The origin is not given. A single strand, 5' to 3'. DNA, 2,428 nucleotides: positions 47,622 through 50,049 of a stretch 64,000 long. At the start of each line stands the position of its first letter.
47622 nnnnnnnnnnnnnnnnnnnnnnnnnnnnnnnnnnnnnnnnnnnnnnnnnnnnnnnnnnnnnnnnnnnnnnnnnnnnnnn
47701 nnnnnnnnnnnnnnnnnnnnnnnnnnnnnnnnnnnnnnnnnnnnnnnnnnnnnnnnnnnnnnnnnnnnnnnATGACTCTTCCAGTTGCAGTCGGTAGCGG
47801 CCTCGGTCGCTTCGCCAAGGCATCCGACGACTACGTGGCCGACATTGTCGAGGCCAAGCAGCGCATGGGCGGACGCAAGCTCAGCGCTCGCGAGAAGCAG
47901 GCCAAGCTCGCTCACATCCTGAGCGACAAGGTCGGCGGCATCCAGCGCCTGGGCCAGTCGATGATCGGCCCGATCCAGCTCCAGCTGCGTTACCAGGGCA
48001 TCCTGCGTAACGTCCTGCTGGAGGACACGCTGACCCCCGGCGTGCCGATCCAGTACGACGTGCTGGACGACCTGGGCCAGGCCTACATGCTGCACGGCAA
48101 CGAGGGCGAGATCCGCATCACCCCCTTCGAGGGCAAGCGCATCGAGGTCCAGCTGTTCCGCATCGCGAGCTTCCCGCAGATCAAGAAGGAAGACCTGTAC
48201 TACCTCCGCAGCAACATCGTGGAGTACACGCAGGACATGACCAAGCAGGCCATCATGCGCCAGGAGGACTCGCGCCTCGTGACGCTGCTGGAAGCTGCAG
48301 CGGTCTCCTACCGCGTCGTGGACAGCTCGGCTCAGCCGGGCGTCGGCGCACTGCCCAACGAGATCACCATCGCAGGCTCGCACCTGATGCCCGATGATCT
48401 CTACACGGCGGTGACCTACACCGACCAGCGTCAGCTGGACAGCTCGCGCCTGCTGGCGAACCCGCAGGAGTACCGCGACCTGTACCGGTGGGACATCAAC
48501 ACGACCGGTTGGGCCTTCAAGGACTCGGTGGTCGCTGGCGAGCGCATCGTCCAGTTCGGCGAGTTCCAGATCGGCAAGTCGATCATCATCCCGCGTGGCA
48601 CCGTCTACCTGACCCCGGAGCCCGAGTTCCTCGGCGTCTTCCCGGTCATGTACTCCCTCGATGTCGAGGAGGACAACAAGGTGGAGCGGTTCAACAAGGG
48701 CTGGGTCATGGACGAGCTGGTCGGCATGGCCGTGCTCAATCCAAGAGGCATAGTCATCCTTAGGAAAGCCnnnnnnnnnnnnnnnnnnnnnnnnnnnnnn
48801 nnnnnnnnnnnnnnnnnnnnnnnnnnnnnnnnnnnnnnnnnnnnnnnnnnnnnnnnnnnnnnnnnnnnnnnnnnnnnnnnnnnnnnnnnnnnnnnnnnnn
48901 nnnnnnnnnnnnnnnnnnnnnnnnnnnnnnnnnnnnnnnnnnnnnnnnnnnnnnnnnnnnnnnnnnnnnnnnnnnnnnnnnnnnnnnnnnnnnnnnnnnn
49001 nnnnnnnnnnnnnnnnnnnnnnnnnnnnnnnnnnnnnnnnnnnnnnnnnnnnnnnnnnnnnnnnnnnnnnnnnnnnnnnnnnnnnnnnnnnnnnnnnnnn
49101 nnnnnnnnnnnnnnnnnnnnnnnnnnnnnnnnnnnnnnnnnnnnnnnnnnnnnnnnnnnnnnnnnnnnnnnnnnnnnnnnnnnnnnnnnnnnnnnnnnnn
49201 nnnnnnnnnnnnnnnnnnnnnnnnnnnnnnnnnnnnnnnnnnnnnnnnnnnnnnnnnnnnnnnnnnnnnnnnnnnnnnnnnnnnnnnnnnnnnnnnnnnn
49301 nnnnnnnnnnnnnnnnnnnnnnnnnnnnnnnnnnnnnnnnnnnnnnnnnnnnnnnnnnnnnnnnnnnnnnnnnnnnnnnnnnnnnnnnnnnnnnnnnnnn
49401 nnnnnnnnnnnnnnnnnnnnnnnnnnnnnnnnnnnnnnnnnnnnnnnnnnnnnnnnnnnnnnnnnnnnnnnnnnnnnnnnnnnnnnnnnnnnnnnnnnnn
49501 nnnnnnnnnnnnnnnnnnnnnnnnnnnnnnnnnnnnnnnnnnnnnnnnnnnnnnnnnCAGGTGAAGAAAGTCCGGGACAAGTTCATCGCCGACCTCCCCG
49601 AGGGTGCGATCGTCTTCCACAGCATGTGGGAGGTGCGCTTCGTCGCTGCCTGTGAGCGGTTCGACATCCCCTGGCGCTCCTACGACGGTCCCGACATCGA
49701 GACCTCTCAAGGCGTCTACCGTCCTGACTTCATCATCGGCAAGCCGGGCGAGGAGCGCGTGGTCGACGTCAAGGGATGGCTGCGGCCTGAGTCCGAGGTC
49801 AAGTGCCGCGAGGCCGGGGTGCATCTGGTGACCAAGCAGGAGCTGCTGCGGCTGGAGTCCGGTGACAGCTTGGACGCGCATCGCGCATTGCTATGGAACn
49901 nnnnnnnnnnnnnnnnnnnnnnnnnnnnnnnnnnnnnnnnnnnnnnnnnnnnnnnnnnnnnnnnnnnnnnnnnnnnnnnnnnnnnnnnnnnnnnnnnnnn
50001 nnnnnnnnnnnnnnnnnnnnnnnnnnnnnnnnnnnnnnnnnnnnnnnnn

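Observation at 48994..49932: Zinc-ribbon-repeat protein with PD-(D/E)XK nuclease-like C-terminus between capsid and tail genes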

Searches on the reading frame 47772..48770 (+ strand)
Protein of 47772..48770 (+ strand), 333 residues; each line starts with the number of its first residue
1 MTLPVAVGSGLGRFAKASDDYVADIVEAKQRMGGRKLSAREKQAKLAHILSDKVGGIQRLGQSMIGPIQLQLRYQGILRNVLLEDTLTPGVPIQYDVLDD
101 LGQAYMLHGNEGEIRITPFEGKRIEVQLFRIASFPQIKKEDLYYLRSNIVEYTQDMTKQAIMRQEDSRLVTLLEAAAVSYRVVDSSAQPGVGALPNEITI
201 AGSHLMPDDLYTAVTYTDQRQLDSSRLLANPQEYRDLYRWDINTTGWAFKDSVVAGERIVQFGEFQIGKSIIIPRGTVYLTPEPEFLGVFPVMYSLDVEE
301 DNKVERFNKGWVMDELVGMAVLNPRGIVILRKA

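Call 21: find_related_loci(query=window:47772-48770:+, collection=viral_contigs, flank=4000)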
Query window:47772-48770:+ (333 aa) in viral_contigs; peptide patterns used: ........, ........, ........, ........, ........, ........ (x = any residue, [..] = any of these).
141 stretches matched a pattern; 139 encode a relative of the query (tblastn E <= 1e-3); the best 80 are kept; 80 distinct loci.
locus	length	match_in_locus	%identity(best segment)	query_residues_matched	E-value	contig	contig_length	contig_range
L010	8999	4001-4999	100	1-333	0e+0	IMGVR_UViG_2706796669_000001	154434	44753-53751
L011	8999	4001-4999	100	1-333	0e+0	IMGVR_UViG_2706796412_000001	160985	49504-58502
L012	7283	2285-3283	95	1-333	0e+0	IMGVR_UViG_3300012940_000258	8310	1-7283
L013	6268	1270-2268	94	1-333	0e+0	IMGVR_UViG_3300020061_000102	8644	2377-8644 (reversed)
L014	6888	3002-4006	93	1-333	0e+0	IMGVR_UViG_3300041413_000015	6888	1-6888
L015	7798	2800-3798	92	1-333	0e+0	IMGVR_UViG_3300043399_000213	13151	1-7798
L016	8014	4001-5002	93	2-333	0e+0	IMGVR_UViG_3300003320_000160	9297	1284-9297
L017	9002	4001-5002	93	2-333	0e+0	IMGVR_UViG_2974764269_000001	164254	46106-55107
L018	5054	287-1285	91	1-333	0e+0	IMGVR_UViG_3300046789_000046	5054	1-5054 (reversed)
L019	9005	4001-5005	93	1-333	0e+0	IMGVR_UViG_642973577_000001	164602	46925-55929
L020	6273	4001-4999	91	1-333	0e+0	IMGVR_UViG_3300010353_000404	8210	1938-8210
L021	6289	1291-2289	92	3-333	0e+0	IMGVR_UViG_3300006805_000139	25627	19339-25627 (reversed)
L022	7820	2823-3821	92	3-333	0e+0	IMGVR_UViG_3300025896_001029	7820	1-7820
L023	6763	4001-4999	91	1-333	0e+0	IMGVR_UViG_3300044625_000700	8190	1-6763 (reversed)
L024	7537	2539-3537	91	1-333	0e+0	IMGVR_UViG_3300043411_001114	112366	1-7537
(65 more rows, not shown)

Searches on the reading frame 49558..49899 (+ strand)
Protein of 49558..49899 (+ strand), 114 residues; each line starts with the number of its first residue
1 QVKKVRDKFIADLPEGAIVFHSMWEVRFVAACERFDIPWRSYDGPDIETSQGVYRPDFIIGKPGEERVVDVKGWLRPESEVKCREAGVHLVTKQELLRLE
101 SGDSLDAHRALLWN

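Call 79: predict_structure(alignment_id=A5)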
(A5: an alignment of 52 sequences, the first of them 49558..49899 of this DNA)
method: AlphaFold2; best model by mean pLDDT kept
length: 114 residues; sequences in the alignment: 52
mean_pLDDT: 82.9   pTM: 0.75
mean pLDDT of the five models: 82.9, 82.3, 82.2, 82.0, 79.2
residues with pLDDT >= 90: 61; 70-90: 28; 50-70: 20; < 50: 5
segments of 3 or more residues with pLDDT < 50: 1-4
pLDDT, mean of each block of 10 residues (from residue 1): 49 75 94 91 94 94 91 88 92 90 65 55
secondary structure, 60 per line:
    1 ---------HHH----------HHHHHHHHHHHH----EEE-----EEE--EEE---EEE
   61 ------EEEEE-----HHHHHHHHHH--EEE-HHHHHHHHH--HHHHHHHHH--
elements in order: H23-34 E39-41 E47-49 E52-54 E58-60 E67-71 H77-86 E89-91 H93-101 H104-112

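Call 93: search_protein_representatives(protein=window:49558-49899:+)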
Query: 114 residues. Proteins with E-value up to 0.001 (for the whole library): 43; up to 1e-10: 29; up to 1e-30: 3. The best 43 are listed.
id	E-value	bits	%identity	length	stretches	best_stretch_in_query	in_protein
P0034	1.5e-33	131.4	61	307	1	1-111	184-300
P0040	2.8e-32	127.2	64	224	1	1-101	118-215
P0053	9.8e-31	122.2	62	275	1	1-102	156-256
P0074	3.9e-30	120.3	69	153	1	14-101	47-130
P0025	2.5e-29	117.7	61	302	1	1-103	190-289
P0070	1.8e-26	108.5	73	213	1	23-103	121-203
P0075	2.5e-24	101.6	55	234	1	3-101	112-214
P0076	5.7e-23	97.2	56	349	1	1-86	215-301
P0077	3.0e-22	94.9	56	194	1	13-102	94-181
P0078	1.1e-21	93.1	61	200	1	3-87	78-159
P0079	3.8e-21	91.3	55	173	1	17-89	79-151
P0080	5.8e-21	90.7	52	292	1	1-85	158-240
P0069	1.8e-19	85.9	56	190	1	18-105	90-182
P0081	2.6e-19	85.4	54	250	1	12-91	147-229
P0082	9.3e-19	83.6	85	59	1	68-114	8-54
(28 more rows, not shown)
